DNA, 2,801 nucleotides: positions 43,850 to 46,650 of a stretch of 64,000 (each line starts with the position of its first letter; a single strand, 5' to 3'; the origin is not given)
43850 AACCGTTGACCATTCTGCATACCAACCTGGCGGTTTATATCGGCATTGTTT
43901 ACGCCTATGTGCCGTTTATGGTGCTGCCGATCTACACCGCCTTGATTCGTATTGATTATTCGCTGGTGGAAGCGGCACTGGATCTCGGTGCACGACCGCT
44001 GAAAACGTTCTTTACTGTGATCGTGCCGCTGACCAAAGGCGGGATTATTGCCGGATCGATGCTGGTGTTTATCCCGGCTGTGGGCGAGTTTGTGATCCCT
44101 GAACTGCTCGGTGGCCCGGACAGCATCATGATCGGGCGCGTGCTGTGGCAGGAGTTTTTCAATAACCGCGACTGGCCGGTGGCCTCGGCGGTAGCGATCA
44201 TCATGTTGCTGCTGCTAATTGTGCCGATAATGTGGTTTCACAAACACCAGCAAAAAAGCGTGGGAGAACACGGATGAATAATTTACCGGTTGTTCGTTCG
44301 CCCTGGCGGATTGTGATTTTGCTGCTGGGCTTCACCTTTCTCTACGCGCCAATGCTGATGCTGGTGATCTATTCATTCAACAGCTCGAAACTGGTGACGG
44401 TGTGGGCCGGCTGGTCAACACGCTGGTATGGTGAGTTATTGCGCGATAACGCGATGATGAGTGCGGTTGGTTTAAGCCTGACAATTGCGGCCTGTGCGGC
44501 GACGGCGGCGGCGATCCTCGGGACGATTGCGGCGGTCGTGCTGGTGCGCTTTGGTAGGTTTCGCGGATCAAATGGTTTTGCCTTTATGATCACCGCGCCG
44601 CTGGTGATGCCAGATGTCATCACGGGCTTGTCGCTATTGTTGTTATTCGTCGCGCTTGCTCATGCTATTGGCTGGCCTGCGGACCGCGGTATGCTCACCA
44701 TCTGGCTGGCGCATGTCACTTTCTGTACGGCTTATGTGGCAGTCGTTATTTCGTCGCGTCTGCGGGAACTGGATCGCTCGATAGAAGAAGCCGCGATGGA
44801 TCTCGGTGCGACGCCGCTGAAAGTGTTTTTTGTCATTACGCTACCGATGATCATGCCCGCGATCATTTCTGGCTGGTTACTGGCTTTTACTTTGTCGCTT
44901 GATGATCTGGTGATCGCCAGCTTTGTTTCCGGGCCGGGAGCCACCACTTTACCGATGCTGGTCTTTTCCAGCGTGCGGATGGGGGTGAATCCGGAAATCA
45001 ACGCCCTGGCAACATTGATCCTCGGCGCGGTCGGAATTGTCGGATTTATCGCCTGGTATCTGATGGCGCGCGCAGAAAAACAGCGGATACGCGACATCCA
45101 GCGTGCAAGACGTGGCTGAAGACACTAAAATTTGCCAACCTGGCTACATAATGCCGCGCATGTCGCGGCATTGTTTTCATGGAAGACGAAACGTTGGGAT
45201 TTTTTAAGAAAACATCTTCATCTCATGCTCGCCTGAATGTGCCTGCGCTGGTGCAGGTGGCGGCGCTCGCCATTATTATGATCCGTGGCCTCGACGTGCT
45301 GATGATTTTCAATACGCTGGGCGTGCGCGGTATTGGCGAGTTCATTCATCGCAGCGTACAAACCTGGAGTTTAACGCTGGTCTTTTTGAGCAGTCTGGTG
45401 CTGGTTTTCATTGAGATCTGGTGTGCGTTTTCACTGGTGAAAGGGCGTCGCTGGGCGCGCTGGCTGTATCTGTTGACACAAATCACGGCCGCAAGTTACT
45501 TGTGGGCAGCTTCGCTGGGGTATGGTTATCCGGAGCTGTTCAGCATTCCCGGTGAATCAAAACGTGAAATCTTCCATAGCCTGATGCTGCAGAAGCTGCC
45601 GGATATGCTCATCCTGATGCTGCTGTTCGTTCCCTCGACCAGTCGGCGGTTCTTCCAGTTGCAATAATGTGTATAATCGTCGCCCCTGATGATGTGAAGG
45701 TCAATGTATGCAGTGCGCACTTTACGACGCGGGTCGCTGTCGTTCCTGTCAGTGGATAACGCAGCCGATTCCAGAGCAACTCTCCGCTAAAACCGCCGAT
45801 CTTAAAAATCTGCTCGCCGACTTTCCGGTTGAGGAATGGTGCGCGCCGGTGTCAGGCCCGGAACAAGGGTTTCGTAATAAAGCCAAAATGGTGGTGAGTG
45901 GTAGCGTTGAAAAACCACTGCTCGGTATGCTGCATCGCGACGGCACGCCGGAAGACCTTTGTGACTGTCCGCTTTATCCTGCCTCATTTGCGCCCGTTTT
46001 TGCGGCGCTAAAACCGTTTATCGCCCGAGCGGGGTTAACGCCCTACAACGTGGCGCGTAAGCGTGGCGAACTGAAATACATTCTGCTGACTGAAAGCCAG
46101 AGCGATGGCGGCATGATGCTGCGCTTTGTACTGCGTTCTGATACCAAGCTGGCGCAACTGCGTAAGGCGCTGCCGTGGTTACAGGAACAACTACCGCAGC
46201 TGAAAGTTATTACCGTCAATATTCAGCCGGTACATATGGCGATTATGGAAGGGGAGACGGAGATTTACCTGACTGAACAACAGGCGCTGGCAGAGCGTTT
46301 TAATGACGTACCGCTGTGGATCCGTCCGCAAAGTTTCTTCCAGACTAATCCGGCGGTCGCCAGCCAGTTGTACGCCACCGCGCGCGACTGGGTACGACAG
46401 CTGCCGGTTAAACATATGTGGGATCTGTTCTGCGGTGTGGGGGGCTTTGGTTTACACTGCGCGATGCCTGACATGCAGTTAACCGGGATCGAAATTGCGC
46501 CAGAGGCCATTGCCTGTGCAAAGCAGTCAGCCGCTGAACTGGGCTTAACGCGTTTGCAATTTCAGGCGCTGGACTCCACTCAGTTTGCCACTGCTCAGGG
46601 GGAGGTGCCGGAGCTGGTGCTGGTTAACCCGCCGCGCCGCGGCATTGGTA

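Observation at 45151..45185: ybjO start codon directly abuts the potI intrinsic terminator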

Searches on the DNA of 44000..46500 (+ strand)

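Call 5: search_dna_similar(query=window:44900-45500:+, collection=ecoli_genomes, mode=near, max_rows=10)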
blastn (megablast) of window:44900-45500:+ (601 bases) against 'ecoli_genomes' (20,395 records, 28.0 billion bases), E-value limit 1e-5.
Records with a match: 5419; places in all: 5422; records where one place covers at least 80% of the query: 5418.
Genomes with a match: 5417 of 5426; with a place that covers at least 80% of the query: 5416. Places per genome that has any: lowest 1, median 1, highest 2. On chromosomes: 5415 places; on plasmids: 7.
Best place of each record, by identity: >=99% 2454; 95-99% 2965.
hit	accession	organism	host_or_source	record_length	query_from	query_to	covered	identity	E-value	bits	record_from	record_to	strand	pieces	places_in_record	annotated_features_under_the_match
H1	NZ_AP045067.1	Escherichia coli strain JNE23-011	Homo sapiens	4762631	1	601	100%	100.0%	0e+0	1110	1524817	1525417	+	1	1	ybjO: YbjO family protein | potI: putrescine ABC transporter permease PotI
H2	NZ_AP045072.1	Escherichia coli strain JNE112863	Homo sapiens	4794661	1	601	100%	100.0%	0e+0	1110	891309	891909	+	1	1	ybjO: YbjO family protein | potI: putrescine ABC transporter permease PotI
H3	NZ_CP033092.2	Escherichia coli DSM 30083 = JCM 1649 = ATCC 11775 strain ...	-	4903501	1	601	100%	99.8%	0e+0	1105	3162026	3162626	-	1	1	ybjO: YbjO family protein | potI: putrescine ABC transporter permease PotI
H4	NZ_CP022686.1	Escherichia coli Nissle 1917 strain Nissle 1917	Homo sapiens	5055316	1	601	100%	99.8%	0e+0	1105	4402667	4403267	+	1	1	ybjO: YbjO family protein | potI: putrescine ABC transporter permease PotI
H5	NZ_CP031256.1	Escherichia coli strain M16807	Homo sapiens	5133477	1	601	100%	99.8%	0e+0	1105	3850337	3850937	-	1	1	ybjO: YbjO family protein | potI: putrescine ABC transporter permease PotI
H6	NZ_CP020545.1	Escherichia coli strain ZJ3920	Homo sapiens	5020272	1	601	100%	99.8%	0e+0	1105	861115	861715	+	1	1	ybjO: YbjO family protein | potI: putrescine ABC transporter permease PotI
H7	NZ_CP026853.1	Escherichia coli strain MS7163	Homo sapiens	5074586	1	601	100%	99.8%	0e+0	1105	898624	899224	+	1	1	ybjO: YbjO family protein | potI: putrescine ABC transporter permease PotI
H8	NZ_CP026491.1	Escherichia coli strain HS13-1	Homo sapiens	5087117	1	601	100%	99.8%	0e+0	1105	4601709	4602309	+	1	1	ybjO: YbjO family protein | potI: putrescine ABC transporter permease PotI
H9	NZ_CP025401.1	Escherichia coli strain MS8345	Homo sapiens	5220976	1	601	100%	99.8%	0e+0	1105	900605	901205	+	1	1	ybjO: YbjO family protein | potI: putrescine ABC transporter permease PotI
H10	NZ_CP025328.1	Escherichia coli strain ExPEC XM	Duck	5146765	1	601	100%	99.8%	0e+0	1105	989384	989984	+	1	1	ybjO: YbjO family protein | potI: putrescine ABC transporter permease PotI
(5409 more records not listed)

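Call 6: get_annotated_region(hit=H1, flank=4000)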
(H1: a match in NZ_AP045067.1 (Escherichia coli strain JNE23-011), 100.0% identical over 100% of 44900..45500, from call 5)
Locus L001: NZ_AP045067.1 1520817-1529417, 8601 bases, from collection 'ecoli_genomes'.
description: Escherichia coli strain JNE23-011 chromosome, complete genome
organism: Escherichia coli strain JNE23-011 (NCBI taxid 562)
replicon: chromosome; assembly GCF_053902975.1
host: Homo sapiens; source: -; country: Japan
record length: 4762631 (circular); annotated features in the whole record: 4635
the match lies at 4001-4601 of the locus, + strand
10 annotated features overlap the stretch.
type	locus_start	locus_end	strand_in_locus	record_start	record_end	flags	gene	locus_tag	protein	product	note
CDS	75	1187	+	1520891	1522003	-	potF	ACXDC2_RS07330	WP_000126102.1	spermidine/putrescine ABC transporter substrate-binding protein PotF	-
CDS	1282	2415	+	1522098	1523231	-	potG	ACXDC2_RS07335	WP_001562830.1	putrescine ABC transporter ATP-binding subunit PotG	-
CDS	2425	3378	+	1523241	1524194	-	potH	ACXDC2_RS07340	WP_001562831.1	putrescine ABC transporter permease PotH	-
CDS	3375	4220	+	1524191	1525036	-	potI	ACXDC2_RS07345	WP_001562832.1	putrescine ABC transporter permease PotI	-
CDS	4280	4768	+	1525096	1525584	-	ybjO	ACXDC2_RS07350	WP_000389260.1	YbjO family protein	-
CDS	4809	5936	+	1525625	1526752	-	rlmC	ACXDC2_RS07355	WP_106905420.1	23S rRNA (uracil(747)-C(5))-methyltransferase RlmC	-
CDS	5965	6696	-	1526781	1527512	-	artJ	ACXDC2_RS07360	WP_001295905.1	arginine ABC transporter substrate-binding protein ArtJ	-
CDS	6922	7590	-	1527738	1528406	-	artM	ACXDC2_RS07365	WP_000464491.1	arginine ABC transporter permease ArtM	-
CDS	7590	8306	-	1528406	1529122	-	artQ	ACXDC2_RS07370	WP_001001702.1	arginine ABC transporter permease ArtQ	-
CDS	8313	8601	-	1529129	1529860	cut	artI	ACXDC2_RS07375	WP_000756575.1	arginine ABC transporter substrate-binding protein ArtI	-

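Call 7: search_rna_families(source=window, start=44000, end=46500, threshold=evalue, max_evalue=1)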
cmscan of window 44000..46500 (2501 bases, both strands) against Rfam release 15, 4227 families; matches with E-value up to 1: 1.
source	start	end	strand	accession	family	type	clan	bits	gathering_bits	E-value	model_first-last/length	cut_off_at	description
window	45151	45198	-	RF02236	asX2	Gene; sRNA;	-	20.9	70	0.47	1-87/87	no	Xanthomonas sRNA asX2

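Call 57: search_dna_similar(query=L048:2243-2445:+, collection=ecoli_genomes, mode=distant, max_rows=5)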
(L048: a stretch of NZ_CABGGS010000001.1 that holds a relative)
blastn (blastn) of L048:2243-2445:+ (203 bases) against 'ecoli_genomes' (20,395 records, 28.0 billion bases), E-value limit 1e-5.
Records with a match: 5454; places in all: 42526; records where one place covers at least 80% of the query: 647.
Genomes with a match: 5425 of 5426; with a place that covers at least 80% of the query: 647. Places per genome that has any: lowest 1, median 8, highest 13. On chromosomes: 42495 places; on plasmids: 31.
Best place of each record, by identity: 80-90% 5156; 60-80% 298.
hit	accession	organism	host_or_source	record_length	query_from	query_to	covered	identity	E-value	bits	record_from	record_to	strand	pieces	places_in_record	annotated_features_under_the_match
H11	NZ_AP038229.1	Escherichia coli strain HCM-22C-2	Gallus gallus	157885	4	203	99%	86.5%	4e-60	240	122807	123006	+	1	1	none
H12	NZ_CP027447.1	Escherichia coli strain 2014C-3075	Homo sapiens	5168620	6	203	98%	83.2%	4e-48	199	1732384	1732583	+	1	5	none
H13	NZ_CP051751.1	Escherichia coli strain SCU-301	Homo sapiens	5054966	6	203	98%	83.2%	4e-48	199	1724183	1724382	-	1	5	none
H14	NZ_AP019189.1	Escherichia coli strain M217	Homo sapiens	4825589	7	203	97%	82.6%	1e-47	197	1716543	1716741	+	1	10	none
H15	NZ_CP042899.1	Escherichia coli strain CFSAN061763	missing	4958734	7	203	97%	82.6%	1e-47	197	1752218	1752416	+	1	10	none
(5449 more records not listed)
